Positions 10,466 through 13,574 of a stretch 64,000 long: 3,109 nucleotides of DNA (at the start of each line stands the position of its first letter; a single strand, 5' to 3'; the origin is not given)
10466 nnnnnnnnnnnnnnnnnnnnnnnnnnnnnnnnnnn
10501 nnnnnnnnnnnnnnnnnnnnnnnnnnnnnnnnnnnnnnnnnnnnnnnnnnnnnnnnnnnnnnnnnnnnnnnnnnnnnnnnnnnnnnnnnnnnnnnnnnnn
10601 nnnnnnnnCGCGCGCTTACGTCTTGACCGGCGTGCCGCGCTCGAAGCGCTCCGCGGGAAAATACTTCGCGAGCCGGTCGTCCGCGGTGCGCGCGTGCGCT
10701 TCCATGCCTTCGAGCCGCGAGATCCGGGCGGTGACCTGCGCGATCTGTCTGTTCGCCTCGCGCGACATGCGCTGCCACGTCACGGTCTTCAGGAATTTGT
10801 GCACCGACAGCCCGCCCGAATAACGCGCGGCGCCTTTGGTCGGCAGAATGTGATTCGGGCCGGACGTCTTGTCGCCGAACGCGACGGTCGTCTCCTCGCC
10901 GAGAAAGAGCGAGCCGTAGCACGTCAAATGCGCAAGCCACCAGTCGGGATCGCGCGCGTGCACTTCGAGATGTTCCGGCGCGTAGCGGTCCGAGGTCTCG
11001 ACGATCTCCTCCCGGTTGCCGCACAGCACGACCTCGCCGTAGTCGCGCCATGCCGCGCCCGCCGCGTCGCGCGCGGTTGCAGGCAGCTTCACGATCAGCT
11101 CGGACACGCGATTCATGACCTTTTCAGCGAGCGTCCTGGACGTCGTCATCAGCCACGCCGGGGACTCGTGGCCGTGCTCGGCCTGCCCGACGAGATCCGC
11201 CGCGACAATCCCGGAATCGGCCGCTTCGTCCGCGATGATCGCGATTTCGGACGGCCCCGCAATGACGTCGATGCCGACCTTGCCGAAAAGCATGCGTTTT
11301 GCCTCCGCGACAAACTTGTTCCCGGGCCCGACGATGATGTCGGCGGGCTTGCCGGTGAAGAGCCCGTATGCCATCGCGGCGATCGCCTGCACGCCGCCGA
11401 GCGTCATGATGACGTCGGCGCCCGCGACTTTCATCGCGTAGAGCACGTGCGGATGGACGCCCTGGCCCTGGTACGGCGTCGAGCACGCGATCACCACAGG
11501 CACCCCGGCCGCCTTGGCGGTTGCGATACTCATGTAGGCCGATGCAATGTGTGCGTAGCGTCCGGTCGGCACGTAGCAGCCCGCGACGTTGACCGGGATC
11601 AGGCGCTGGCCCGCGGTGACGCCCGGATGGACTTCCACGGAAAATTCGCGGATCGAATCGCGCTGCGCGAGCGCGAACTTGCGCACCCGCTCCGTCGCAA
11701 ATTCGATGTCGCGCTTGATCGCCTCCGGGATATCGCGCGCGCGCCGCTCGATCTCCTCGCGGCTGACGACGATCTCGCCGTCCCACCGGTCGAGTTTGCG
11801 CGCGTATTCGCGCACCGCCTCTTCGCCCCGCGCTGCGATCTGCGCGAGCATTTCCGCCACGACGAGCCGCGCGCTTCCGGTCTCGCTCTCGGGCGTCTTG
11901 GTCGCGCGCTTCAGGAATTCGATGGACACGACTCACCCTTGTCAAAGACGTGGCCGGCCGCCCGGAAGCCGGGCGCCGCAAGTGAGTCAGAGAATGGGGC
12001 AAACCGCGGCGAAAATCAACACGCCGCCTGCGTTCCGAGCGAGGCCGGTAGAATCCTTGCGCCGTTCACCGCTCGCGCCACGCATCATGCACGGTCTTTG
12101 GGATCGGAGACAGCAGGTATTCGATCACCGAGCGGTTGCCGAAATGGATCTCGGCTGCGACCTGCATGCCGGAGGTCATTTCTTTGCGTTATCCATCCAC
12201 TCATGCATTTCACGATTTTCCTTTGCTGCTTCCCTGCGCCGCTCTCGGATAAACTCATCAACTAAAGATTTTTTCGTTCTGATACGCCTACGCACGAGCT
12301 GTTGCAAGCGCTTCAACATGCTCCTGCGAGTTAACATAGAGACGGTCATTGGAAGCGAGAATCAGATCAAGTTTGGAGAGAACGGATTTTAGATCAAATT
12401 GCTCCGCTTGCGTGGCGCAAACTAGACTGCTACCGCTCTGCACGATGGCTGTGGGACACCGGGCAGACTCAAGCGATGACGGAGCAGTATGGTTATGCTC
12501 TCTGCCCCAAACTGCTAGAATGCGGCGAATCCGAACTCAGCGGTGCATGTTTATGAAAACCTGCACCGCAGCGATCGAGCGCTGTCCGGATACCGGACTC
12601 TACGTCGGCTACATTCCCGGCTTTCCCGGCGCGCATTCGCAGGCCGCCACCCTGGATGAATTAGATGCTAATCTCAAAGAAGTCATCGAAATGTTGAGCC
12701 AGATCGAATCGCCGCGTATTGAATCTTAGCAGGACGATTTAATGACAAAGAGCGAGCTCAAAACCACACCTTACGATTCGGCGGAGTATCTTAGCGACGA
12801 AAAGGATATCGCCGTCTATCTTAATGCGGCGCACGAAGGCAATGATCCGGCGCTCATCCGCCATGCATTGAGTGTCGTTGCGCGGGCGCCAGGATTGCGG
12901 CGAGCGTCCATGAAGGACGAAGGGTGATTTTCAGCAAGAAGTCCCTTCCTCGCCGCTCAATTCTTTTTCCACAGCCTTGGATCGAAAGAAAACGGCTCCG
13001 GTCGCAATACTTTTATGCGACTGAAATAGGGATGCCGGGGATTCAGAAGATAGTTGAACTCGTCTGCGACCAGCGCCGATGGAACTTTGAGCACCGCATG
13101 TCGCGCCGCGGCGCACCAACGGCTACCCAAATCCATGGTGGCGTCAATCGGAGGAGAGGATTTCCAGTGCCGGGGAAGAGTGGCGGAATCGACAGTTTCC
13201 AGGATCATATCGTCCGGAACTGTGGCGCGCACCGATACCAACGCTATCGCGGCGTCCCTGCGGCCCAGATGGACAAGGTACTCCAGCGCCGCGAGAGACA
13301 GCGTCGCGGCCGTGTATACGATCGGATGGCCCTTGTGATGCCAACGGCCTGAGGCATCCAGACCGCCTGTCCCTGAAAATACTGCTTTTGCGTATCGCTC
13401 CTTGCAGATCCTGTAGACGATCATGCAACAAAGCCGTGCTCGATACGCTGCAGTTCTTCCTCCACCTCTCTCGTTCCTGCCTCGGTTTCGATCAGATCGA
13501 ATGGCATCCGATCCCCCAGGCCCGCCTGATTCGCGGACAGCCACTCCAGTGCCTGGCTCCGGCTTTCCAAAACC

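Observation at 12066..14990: Three copies of the hlyD 3' end interleaved with toxin-antitoxin modules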

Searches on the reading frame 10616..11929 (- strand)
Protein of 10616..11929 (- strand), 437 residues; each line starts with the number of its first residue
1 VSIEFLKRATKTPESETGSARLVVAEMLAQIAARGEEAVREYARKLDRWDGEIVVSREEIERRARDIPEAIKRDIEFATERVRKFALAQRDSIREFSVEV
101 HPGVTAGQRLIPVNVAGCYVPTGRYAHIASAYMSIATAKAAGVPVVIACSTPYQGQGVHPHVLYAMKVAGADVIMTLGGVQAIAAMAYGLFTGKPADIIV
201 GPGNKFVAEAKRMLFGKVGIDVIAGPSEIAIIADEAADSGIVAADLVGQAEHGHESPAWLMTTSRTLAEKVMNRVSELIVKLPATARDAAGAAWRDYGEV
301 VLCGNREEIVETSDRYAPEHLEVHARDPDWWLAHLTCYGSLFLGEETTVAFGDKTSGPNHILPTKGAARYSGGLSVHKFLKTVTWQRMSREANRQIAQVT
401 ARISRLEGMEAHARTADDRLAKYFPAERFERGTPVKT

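Call 7: search_protein_families(library=pfam, proteins=[window:10616-11929:-], max_evalue=0.01)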
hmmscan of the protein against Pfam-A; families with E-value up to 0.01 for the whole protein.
window:10616-11929:- (437 aa): 1 family
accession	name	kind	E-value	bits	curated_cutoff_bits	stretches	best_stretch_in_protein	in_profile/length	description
PF00815.25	Histidinol_dh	-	1.1e-133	446.7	27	1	13-419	4-410/411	Histidinol dehydrogenase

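Call 33: find_homologous_proteins(query=window:10619-11929:-, max_evalue=1e-150)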
Query window:10619-11929:- (437 aa): 7677 proteins with E <= 1e-150 among 8000 candidates; the best 120 are listed.
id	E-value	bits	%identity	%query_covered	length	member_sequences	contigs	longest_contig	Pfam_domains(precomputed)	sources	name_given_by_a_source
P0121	5.7e-287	969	100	100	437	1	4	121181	PF00815.26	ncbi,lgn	-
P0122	1.5e-286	968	100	100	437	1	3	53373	PF00815.26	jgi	jgi:sulfopropanediol 3-dehydrogenase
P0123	1.4e-264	895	93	100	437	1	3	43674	PF00815.26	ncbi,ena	-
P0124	3.1e-244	829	84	100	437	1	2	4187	PF00815.26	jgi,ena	-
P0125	1.1e-241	820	83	100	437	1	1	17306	PF00815.26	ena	-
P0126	2.7e-241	819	83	100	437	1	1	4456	PF00815.26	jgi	-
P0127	3.6e-241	818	83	100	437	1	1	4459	PF00815.26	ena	-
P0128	4.3e-241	818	82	100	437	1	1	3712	PF00815.26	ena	-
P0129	4.9e-241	818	84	100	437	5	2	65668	PF00815.26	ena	-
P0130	8.9e-241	817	83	100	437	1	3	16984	PF00815.26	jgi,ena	-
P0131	9.6e-241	817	83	100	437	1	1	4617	PF00815.26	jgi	jgi:sulfopropanediol 3-dehydrogenase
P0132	2.8e-240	815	83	100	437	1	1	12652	PF00815.26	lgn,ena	-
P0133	3.3e-240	815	82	100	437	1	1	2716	PF00815.26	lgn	-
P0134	5.6e-240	814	82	100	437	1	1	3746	PF00815.26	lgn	-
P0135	9.3e-240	814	82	100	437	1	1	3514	PF00815.26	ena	-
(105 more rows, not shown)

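Call 34: find_encoding_contigs(protein=P0123, flank=10000, max_places=4)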
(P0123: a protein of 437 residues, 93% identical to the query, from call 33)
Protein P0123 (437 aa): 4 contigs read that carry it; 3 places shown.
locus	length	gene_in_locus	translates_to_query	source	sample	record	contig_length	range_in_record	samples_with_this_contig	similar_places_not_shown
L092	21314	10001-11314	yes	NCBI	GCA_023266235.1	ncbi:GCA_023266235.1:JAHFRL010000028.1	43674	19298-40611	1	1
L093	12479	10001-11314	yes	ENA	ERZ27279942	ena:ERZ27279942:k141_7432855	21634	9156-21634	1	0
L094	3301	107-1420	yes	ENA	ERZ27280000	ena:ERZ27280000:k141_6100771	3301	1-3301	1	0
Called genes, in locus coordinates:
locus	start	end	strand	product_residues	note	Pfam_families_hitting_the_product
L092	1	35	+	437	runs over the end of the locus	PF01078:Mg_chelatase (faint), PF05496:RuvB_N, PF13191:AAA_16 (faint), PF00004:AAA, PF07728:AAA_5 (weak), PF13173:AAA_14 (weak), PF16193:AAA_assoc_2, PF12002:MgsA_C, +1 more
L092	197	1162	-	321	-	PF03401:TctC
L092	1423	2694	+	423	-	PF02403:Seryl_tRNA_N, PF00587:tRNA-synt_2b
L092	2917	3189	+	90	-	-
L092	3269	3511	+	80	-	-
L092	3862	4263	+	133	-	PF05598:DUF772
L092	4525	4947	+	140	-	PF01546:Peptidase_M20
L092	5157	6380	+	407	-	PF13433:Peripla_BP_5, PF13458:Peripla_BP_6, PF01094:ANF_receptor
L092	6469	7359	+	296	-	PF02653:BPD_transp_2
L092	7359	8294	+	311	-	PF02653:BPD_transp_2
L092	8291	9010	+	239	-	PF02463:SMC_N (faint), PF00005:ABC_tran, PF13304:AAA_21 (faint), PF12399:BCA_ABC_TP_C (weak)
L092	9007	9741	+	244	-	PF00005:ABC_tran, PF13304:AAA_21 (faint)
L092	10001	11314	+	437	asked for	PF00815:Histidinol_dh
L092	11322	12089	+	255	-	PF00106:adh_short, PF01370:Epimerase (weak), PF08659:KR, PF13460:NAD_binding_10 (weak), PF13561:adh_short_C2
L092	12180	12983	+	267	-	PF00005:ABC_tran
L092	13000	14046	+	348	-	PF09084:NMT1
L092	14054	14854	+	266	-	PF00528:BPD_transp_1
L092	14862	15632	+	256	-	PF00528:BPD_transp_1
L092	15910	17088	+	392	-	PF13433:Peripla_BP_5, PF13458:Peripla_BP_6, PF01094:ANF_receptor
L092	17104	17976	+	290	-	PF02653:BPD_transp_2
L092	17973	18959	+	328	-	PF02653:BPD_transp_2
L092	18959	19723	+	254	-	PF00005:ABC_tran, PF13304:AAA_21 (faint), PF12399:BCA_ABC_TP_C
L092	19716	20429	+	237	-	PF00005:ABC_tran, PF13304:AAA_21 (faint)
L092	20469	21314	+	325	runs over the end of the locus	PF01244:Peptidase_M19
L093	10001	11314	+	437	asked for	PF00815:Histidinol_dh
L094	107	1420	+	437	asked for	PF00815:Histidinol_dh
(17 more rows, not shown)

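Call 35: find_encoding_contigs(protein=P0129, flank=6000, max_places=2)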
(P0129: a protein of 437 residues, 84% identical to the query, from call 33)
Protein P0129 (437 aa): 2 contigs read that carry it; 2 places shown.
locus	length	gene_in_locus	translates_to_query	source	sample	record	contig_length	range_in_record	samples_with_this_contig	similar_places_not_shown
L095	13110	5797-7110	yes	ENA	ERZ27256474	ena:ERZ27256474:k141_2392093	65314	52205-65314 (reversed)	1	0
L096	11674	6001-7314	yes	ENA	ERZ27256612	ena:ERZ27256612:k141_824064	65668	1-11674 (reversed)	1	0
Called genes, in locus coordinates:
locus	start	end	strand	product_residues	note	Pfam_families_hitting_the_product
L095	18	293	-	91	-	PF00839:Cys_rich_FGFR (weak)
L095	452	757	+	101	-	-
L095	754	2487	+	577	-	PF16158:N_BRCA1_IG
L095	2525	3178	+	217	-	PF13650:Asp_protease_2, PF13975:gag-asp_proteas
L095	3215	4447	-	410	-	PF07719:TPR_2 (faint), PF00691:OmpA (faint)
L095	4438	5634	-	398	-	-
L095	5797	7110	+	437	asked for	PF00815:Histidinol_dh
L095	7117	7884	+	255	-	PF23441:SDR (weak), PF00106:adh_short, PF01370:Epimerase (weak), PF08659:KR, PF13460:NAD_binding_10 (faint), PF13561:adh_short_C2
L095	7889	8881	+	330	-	PF08240:ADH_N, PF16912:Glu_dehyd_C, PF00107:ADH_zinc_N, PF13602:ADH_zinc_N_2 (weak)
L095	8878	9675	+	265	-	PF00005:ABC_tran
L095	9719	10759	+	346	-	PF13379:NMT1_2 (weak), PF09084:NMT1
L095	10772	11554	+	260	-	PF00528:BPD_transp_1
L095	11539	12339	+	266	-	PF00528:BPD_transp_1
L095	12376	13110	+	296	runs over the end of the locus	PF00561:Abhydrolase_1, PF12146:Hydrolase_4 (faint), PF12697:Abhydrolase_6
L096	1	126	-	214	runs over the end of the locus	PF13511:DUF4124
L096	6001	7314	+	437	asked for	PF00815:Histidinol_dh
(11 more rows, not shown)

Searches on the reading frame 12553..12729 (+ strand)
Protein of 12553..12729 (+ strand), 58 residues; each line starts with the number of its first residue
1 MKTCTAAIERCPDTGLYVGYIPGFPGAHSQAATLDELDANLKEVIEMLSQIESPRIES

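Call 11: search_protein_families(library=pfam, proteins=[window:12553-12729:+], max_evalue=0.1)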
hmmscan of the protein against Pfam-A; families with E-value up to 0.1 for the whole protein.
window:12553-12729:+ (58 aa): 3 families
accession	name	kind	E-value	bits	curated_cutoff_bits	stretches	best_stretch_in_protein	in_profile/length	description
PF21748.3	UPF0150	-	7.3e-07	29.5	27.3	1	6-46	10-50/64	UPF0150-like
PF15919.11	HicB_lk_antitox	-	0.00085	19.9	27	1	7-47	4-43/123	HicB_like antitoxin of bacterial toxin-antitoxin system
PF01725.21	Ham1p_like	-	0.017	15.5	22.5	1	13-49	66-104/186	Ham1 family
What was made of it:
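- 12553..12729 (+): hicB' : a 58-aa HicB/UPF0150-like fragment. No hicA is present. Pfam UPF0150 and HicB_lk_antitox, positions 4-43 of 123 (call 11).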

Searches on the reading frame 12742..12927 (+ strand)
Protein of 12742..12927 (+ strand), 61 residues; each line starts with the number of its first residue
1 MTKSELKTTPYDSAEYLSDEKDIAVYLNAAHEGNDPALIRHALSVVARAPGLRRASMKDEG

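Call 11: search_protein_families(library=pfam, proteins=[window:12742-12927:+], max_evalue=0.1)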
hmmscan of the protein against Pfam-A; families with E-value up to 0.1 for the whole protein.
window:12742-12927:+ (61 aa): 1 family
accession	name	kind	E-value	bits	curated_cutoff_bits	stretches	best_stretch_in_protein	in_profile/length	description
PF21716.3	dnstrm_HI1420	-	1.2e-07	31.9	27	1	8-55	2-49/90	Probable addiction module antidote protein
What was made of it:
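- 12742..12927 (+): higA' : the N-terminal 61 aa of a HigA-type antitoxin, with no toxin partner. Pfam dnstrm_HI1420, profile positions 2-49 of 90 (call 11).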

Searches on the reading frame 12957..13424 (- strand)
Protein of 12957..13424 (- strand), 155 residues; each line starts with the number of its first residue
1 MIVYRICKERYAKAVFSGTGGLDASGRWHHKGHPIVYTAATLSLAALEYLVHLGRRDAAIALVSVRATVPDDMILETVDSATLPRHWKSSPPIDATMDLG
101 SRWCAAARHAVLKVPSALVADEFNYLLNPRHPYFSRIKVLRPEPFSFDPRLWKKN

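Call 11: search_protein_families(library=pfam, proteins=[window:12957-13424:-], max_evalue=0.1)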
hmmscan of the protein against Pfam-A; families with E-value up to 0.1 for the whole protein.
window:12957-13424:- (155 aa): 1 family
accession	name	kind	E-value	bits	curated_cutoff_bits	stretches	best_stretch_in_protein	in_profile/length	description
PF08808.17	RES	-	5e-28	98.5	23.2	1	3-148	2-157/157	RES domain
